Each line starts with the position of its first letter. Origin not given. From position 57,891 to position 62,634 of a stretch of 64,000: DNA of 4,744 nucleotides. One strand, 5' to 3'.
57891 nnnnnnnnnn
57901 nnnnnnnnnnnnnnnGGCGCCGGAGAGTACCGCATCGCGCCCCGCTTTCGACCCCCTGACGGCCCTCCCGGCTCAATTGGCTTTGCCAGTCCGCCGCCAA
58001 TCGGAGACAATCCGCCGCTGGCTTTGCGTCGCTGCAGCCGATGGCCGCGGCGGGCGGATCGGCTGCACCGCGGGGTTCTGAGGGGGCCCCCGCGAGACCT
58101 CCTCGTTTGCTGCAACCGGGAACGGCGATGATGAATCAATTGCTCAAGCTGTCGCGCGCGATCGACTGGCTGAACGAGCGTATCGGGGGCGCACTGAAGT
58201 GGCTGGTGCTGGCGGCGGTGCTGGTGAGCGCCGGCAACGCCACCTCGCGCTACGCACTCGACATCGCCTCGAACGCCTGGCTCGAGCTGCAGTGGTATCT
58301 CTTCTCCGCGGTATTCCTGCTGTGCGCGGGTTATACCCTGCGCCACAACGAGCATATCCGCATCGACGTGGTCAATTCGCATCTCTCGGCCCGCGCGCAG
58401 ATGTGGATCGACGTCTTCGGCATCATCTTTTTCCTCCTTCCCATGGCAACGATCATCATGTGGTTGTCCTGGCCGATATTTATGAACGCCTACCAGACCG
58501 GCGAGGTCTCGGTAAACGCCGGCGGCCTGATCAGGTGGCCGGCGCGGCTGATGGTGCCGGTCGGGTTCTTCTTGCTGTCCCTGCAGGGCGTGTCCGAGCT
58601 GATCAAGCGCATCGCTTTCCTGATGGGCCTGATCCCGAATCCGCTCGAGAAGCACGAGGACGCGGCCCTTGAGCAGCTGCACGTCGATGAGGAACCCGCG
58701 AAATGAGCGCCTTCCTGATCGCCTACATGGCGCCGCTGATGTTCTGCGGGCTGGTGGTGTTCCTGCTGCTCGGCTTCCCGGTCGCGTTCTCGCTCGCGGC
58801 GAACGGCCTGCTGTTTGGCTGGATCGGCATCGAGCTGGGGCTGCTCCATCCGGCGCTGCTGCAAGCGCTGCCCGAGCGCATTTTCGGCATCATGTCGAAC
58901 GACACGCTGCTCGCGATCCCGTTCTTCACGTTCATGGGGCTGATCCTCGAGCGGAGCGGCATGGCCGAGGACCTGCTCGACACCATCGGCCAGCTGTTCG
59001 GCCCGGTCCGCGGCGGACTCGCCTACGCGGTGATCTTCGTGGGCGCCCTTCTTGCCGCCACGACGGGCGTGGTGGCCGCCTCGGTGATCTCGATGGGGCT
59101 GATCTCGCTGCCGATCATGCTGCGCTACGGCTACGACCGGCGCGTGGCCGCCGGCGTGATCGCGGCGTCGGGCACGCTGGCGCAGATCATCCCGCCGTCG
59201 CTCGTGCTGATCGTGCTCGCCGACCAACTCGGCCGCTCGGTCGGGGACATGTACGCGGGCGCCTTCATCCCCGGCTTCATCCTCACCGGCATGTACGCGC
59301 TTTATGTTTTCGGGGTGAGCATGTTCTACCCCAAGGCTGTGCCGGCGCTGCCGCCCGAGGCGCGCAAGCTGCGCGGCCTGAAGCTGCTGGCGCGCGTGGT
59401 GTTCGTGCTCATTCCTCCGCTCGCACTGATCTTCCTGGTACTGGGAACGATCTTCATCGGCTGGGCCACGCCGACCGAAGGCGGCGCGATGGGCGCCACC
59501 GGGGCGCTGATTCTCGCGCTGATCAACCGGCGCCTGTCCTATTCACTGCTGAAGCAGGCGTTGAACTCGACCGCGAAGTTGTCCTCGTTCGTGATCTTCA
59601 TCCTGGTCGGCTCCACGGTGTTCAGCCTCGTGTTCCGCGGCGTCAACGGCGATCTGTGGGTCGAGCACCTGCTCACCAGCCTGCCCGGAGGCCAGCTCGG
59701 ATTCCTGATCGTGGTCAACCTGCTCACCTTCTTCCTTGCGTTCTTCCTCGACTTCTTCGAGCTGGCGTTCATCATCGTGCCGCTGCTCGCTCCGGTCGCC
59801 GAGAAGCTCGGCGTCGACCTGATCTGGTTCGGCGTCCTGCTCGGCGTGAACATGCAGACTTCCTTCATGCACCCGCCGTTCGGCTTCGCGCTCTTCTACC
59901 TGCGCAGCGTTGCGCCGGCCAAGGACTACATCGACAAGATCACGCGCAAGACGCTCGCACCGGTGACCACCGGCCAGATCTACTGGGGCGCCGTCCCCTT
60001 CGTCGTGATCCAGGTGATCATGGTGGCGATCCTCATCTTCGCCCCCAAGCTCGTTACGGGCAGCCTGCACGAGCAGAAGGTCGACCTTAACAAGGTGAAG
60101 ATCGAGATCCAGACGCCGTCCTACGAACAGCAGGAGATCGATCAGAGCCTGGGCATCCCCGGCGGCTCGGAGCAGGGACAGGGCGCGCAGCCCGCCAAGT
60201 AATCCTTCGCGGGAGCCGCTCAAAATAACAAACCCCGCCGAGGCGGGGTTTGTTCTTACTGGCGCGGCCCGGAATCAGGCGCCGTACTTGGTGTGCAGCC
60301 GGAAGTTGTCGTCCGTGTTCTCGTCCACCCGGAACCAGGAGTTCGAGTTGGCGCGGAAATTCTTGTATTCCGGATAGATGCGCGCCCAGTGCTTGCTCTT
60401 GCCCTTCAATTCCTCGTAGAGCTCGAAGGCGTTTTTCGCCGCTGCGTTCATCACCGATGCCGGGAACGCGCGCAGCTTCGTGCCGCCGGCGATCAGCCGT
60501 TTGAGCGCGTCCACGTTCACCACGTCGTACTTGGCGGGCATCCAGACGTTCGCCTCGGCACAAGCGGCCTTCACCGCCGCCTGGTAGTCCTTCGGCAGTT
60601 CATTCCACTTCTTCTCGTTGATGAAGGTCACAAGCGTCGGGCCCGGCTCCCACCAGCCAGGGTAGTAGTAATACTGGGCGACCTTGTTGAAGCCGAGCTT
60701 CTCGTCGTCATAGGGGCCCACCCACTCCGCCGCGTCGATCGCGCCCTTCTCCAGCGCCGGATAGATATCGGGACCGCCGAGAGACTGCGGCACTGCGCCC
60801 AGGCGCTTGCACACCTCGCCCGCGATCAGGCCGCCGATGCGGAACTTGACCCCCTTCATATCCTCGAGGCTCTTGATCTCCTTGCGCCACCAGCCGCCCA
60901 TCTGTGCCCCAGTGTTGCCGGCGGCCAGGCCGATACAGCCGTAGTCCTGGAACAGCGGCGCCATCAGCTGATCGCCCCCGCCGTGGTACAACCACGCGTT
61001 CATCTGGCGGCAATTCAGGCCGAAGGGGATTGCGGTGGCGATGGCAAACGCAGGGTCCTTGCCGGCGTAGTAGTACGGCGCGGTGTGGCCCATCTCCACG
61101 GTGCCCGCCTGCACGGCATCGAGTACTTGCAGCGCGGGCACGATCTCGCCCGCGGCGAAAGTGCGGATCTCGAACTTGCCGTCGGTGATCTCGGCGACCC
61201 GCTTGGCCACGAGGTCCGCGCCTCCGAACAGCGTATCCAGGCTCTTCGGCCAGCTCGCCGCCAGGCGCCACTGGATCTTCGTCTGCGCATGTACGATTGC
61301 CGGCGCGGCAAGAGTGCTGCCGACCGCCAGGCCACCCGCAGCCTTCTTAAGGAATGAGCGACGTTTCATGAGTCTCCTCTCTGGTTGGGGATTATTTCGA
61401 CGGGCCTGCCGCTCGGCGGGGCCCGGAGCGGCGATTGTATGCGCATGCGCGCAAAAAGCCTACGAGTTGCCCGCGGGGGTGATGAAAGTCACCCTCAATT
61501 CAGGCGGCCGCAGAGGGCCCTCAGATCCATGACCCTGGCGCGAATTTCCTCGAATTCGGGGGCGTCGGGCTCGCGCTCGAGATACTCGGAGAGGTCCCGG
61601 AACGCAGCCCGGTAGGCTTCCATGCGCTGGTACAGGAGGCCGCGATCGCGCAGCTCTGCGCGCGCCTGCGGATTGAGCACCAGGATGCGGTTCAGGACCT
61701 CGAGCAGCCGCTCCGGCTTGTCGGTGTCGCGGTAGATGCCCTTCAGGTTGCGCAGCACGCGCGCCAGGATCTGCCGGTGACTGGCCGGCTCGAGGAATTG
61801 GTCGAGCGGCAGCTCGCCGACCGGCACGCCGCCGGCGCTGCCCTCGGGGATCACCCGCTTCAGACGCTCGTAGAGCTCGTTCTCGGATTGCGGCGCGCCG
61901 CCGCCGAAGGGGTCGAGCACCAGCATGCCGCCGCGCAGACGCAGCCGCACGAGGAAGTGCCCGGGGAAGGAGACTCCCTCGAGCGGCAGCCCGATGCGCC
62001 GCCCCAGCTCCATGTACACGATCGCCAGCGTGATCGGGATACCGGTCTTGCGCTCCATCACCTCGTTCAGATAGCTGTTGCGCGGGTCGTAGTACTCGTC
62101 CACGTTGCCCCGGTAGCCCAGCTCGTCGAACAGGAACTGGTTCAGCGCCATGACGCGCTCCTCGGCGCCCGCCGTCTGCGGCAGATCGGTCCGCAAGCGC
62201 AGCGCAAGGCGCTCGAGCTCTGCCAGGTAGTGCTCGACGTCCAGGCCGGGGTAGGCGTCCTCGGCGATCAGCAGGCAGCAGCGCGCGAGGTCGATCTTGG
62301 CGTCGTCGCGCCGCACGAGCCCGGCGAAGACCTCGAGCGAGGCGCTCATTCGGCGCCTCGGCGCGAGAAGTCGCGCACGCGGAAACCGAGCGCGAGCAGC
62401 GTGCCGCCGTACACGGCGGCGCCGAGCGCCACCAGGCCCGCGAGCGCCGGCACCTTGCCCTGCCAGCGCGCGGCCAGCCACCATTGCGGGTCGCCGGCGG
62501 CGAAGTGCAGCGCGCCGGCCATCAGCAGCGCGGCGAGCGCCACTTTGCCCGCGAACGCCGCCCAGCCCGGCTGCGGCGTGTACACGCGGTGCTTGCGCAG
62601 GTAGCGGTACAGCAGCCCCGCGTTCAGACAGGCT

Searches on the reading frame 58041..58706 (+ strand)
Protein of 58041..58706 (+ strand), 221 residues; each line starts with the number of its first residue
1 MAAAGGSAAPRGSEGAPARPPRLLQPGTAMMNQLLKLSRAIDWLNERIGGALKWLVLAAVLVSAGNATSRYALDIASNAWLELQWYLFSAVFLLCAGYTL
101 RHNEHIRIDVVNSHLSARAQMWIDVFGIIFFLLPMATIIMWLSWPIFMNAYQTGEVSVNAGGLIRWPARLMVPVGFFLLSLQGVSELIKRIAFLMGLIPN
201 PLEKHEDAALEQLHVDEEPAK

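Call 52: search_protein_families(library=pfam, proteins=[window:58041-58706:+], max_evalue=0.0001)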
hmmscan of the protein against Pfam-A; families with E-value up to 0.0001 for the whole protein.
window:58041-58706:+ (221 aa): 1 family
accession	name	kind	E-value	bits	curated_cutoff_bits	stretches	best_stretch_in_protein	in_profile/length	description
PF04290.18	DctQ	-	1e-17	64.7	28.3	1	61-191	3-130/132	Tripartite ATP-independent periplasmic transporters, DctQ component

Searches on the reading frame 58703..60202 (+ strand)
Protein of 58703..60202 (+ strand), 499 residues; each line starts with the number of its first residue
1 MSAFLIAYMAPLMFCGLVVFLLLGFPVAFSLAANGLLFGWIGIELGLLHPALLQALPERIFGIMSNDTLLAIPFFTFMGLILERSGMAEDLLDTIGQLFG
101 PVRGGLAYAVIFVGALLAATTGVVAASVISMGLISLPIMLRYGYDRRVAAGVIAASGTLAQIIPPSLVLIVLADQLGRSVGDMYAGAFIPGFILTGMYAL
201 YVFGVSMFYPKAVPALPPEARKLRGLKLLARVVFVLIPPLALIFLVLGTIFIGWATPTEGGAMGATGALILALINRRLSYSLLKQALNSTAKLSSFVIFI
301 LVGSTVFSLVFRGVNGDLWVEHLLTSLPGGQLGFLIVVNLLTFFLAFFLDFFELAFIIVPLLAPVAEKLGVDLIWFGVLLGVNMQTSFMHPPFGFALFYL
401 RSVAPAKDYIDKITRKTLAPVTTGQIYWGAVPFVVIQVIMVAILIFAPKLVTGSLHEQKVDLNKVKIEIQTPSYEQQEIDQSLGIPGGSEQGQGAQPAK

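Call 52: search_protein_families(library=pfam, proteins=[window:58703-60202:+], max_evalue=0.0001)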
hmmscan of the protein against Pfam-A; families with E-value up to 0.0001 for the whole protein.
window:58703-60202:+ (499 aa): 1 family
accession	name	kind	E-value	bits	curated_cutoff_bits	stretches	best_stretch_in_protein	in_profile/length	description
PF06808.19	DctM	-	6e-103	345.3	23.8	1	14-450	1-413/413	Tripartite ATP-independent periplasmic transporter, DctM component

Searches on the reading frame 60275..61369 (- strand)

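Call 52: search_protein_families(library=pfam, proteins=[window:60275-61369:-], max_evalue=0.0001)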
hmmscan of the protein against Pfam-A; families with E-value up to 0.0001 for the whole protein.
window:60275-61369:- (364 aa): 1 family
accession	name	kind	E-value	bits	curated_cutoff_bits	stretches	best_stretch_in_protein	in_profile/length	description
PF03480.18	DctP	-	4e-60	204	23.4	1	42-320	6-281/286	Bacterial extracellular solute-binding protein, family 7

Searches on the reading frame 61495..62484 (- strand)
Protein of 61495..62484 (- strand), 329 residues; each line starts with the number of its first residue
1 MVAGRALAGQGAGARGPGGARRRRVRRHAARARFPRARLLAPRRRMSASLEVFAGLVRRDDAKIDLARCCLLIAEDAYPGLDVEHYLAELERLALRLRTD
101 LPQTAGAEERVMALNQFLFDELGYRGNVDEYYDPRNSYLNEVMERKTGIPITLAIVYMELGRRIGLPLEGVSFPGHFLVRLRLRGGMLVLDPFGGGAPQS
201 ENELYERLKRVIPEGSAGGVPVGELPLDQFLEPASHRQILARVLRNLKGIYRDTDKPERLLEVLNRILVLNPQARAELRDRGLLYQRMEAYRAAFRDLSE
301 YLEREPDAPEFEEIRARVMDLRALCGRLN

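Call 52: search_protein_families(library=pfam, proteins=[window:61495-62484:-], max_evalue=0.0001)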
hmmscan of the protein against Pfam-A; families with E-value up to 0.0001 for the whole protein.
window:61495-62484:- (329 aa): 2 families
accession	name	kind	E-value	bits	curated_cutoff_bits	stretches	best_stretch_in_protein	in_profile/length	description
PF13369.12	Transglut_core2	-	2.2e-49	167.3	23.5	1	84-245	1-155/155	Transglutaminase-like superfamily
PF13371.12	TPR_9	-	2.9e-18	66.1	35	1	247-318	1-72/73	Tetratricopeptide repeat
